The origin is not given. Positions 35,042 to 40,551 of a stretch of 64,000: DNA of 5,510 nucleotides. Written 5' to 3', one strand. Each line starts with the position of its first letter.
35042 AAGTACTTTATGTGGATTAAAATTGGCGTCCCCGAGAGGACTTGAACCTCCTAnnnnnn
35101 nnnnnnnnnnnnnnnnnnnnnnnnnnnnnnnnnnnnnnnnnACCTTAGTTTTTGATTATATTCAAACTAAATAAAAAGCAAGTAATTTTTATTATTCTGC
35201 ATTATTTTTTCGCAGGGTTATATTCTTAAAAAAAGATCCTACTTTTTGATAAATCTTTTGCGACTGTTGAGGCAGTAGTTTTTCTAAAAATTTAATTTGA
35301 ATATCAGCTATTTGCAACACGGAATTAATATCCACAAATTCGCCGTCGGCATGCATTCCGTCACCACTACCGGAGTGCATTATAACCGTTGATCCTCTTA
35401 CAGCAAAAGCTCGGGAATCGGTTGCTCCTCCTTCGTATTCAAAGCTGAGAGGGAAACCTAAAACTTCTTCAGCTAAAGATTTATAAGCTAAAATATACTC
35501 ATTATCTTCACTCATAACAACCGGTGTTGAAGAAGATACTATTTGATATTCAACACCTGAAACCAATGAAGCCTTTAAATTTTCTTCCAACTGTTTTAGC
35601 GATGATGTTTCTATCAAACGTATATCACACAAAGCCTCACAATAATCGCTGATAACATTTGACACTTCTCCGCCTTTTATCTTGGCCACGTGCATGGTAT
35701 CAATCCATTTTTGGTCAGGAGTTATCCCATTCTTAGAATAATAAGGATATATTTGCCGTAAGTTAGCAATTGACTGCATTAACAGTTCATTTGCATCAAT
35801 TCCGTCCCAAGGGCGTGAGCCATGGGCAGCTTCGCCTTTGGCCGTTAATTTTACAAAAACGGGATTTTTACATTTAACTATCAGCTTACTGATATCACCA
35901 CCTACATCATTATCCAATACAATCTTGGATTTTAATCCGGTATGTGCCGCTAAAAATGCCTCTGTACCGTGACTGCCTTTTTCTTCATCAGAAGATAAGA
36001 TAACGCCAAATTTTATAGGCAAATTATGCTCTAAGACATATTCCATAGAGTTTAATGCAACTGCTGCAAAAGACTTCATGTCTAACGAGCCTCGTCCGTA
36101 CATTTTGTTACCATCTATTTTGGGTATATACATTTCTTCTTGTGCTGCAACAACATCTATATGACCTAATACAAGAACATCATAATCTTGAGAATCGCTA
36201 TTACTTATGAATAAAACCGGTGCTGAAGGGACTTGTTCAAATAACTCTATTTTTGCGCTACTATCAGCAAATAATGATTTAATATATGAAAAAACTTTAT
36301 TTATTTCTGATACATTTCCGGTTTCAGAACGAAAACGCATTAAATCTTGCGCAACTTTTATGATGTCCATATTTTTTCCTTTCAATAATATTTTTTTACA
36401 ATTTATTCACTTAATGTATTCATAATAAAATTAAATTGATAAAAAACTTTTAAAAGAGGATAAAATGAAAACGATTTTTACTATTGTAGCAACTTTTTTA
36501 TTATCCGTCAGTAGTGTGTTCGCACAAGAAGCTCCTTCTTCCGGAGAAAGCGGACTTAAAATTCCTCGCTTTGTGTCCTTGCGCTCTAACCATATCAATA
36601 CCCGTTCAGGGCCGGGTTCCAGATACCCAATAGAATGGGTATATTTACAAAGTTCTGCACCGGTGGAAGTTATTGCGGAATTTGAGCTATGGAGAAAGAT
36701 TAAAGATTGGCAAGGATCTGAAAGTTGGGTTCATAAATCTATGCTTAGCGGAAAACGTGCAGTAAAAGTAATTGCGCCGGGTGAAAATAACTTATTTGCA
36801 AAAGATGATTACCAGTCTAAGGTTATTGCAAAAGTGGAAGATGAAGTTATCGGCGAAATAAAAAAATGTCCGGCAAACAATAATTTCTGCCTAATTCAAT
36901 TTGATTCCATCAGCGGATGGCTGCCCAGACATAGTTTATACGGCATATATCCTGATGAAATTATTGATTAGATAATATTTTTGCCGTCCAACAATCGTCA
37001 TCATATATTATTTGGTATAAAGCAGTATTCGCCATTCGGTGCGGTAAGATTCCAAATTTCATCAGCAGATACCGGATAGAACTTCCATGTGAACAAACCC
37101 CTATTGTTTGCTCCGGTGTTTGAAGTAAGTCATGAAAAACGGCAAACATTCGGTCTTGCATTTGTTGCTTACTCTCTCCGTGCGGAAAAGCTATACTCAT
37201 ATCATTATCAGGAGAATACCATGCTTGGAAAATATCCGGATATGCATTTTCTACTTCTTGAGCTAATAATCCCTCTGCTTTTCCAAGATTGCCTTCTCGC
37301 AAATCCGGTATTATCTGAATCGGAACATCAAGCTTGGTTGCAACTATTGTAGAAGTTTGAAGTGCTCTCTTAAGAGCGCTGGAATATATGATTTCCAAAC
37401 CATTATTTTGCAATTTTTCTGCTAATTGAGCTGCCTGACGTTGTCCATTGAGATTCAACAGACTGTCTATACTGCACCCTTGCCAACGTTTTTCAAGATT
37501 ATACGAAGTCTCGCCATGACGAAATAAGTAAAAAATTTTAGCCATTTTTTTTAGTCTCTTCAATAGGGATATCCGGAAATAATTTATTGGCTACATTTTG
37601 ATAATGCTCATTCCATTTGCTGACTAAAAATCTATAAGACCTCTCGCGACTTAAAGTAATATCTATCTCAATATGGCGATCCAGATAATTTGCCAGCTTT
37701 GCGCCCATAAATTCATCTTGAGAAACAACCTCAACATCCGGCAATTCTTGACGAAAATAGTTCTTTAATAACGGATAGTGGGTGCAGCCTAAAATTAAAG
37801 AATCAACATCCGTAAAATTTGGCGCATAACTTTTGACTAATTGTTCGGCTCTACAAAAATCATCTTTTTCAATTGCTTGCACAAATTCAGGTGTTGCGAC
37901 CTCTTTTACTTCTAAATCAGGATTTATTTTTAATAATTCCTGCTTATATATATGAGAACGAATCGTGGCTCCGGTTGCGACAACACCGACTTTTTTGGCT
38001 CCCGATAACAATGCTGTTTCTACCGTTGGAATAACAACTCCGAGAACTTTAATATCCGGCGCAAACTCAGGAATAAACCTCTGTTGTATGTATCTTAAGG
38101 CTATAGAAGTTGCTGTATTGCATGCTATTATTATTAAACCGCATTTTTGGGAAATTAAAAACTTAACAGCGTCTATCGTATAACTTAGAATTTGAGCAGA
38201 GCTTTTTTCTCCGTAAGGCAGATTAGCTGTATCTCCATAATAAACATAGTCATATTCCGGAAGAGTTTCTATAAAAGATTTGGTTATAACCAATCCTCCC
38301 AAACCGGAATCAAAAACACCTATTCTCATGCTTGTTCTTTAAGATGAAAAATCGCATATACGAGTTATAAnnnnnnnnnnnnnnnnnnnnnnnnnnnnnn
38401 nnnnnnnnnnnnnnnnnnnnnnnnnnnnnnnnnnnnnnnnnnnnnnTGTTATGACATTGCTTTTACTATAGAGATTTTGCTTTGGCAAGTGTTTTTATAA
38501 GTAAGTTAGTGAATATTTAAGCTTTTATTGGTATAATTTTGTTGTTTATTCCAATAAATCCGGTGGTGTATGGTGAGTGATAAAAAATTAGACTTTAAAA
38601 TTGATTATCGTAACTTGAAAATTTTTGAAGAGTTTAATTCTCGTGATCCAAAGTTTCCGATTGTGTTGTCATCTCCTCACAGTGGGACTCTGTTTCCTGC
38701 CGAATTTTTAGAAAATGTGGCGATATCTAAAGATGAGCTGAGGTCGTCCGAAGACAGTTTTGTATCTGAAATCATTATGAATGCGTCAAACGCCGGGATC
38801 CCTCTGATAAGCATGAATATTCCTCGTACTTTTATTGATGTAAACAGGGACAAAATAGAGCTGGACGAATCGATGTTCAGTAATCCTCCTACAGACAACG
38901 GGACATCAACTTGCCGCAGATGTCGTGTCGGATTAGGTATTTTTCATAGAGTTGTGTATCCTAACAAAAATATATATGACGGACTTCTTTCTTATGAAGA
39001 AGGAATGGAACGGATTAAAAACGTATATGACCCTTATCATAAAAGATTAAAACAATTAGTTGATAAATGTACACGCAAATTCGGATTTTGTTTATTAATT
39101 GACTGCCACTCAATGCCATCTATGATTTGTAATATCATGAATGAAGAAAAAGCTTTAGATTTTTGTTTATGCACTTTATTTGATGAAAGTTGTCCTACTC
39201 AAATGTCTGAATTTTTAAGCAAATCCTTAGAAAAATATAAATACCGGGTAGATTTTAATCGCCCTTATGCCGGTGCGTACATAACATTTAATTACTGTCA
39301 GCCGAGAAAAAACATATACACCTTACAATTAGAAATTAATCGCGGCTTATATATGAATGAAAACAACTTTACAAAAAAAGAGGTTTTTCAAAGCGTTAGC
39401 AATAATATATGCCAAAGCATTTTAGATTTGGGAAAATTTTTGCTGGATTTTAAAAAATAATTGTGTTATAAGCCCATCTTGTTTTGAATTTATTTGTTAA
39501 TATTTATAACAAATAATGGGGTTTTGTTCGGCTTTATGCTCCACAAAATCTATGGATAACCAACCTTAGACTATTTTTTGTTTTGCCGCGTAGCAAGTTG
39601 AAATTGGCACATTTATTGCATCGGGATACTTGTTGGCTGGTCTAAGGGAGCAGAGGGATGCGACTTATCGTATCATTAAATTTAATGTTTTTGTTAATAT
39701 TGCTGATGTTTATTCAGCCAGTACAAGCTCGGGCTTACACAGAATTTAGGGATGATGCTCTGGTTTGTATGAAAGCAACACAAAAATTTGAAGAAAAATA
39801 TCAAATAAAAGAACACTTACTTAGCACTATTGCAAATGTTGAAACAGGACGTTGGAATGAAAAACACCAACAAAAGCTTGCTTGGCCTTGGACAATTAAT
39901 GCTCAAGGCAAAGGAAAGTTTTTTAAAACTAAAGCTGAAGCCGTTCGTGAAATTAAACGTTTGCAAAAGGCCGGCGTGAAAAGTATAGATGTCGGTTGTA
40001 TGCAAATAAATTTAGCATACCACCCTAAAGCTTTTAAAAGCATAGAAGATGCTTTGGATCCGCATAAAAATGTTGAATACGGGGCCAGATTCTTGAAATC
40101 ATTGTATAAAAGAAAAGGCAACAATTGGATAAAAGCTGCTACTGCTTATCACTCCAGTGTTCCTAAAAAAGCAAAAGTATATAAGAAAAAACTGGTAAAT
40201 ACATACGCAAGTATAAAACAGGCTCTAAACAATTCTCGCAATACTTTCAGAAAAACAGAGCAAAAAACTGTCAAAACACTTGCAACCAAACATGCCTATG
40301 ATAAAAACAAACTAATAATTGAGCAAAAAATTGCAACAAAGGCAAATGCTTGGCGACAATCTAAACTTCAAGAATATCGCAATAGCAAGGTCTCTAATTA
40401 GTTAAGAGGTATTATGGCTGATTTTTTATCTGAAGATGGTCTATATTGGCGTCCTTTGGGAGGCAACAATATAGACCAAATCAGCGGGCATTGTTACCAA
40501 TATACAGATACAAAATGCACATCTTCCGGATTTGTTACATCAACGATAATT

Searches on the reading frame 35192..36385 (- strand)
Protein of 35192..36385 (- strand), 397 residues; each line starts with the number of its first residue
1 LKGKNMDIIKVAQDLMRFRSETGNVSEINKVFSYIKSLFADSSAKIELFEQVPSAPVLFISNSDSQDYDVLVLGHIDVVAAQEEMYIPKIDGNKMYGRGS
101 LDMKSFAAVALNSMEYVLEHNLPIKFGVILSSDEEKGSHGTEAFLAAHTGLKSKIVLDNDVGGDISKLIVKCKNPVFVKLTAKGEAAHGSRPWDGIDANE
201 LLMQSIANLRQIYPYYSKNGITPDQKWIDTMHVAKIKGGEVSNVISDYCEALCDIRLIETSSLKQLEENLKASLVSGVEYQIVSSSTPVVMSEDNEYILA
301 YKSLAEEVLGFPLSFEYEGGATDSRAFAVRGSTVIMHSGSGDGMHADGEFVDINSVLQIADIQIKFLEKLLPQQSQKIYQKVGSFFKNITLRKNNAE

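Call 32: search_protein_families(library=pfam, proteins=[window:35192-36385:-], max_evalue=0.00001)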
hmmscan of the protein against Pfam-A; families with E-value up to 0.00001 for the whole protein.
window:35192-36385:- (397 aa): 2 families
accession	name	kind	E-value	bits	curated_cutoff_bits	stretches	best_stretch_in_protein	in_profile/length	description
PF01546.33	Peptidase_M20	-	2.4e-23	83.5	24.6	1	72-368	2-205/206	Peptidase family M20/M25/M40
PF07687.19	M20_dimer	-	9.6e-14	51.7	21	1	176-272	7-97/107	Peptidase dimerisation domain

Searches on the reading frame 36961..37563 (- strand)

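Call 97: search_protein_families(library=pfam, proteins=[window:36961-37563:-], max_evalue=0.00001)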
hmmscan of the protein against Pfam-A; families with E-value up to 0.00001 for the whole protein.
window:36961-37563:- (200 aa): 1 family
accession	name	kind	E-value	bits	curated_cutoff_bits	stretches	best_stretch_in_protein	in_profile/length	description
PF00300.27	His_Phos_1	-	1.7e-43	149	21.7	1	11-198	1-192/194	Histidine phosphatase superfamily (branch 1)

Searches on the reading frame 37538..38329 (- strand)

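Call 97: search_protein_families(library=pfam, proteins=[window:37538-38329:-], max_evalue=0.00001)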
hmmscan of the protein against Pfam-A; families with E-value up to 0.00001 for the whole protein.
window:37538-38329:- (263 aa): 1 family
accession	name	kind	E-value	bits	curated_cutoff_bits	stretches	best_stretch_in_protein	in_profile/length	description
PF01177.27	Asp_Glu_race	-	1.2e-15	58.3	31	1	31-202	33-201/211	Asp/Glu/Hydantoin racemase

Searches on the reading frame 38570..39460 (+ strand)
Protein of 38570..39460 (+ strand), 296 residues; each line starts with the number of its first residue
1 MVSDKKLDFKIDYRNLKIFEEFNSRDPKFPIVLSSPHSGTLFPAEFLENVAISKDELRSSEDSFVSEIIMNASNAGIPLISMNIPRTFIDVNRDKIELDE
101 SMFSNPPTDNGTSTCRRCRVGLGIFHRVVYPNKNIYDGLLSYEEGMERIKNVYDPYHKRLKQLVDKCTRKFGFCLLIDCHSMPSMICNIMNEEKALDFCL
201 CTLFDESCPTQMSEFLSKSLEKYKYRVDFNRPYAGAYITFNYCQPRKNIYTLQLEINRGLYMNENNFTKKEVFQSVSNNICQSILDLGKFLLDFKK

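Call 32: search_protein_families(library=pfam, proteins=[window:38570-39460:+], max_evalue=0.00001)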
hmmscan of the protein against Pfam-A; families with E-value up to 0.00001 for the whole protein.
window:38570-39460:+ (296 aa): 1 family
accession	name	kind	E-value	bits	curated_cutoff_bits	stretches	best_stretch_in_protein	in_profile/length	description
PF05013.17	FGase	-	8.5e-58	196.5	28.9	1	30-262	2-219/219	N-formylglutamate amidohydrolase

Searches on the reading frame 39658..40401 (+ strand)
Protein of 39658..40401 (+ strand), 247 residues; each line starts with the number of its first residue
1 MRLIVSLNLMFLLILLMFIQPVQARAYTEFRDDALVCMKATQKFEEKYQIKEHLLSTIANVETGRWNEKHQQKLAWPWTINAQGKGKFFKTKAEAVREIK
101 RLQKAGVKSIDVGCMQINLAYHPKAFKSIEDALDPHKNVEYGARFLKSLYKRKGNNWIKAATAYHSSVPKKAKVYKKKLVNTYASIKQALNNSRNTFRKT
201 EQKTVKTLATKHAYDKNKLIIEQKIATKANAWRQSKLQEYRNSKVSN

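Call 97: search_protein_families(library=pfam, proteins=[window:39658-40401:+], max_evalue=0.00001)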
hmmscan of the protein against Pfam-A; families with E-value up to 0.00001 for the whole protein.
window:39658-40401:+ (247 aa): 1 family
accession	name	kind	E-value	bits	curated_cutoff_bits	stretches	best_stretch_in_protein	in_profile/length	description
PF01464.25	SLT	-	3.4e-12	46.4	21.3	1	42-170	4-100/117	Transglycosylase SLT domain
